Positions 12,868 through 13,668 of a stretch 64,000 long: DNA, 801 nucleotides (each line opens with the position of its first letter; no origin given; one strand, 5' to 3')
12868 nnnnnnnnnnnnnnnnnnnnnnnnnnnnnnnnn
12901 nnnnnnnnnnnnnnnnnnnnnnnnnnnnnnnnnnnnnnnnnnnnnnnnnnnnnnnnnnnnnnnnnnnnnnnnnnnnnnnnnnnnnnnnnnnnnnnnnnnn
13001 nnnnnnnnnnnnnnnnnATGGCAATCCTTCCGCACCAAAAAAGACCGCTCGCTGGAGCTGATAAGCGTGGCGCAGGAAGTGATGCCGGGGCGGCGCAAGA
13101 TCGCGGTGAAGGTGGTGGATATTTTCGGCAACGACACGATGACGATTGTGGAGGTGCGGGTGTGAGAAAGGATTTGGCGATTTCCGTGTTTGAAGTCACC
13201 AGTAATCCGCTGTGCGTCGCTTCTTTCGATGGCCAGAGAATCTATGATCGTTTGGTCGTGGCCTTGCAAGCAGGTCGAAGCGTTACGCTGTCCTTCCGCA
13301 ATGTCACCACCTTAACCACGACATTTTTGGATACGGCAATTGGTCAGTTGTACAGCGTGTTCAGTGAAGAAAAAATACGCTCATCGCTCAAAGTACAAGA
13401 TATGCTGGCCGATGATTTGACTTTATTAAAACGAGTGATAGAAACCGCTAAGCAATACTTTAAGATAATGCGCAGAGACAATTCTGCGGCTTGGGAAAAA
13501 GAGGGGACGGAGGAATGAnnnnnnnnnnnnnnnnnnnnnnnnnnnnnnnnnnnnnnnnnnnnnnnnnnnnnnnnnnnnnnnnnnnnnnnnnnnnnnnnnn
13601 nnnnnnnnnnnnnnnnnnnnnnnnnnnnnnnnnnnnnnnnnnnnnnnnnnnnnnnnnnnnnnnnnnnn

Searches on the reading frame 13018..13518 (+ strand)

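Call 29: search_protein_families(library=pfam, proteins=[window:13018-13518:+])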
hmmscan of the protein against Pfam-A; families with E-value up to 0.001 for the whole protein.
window:13018-13518:+ (166 aa): 1 family
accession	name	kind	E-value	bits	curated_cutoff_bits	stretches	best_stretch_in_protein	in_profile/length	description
PF14213.11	DUF4325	-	3.9e-16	59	23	1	71-129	1-59/64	STAS-like domain of unknown function (DUF4325)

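Call 67: search_protein_families(library=padloc, proteins=[window:13018-13518:+], max_evalue=0.00001)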
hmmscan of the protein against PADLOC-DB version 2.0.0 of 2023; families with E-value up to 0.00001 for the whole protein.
window:13018-13518:+ (166 aa): 0 families
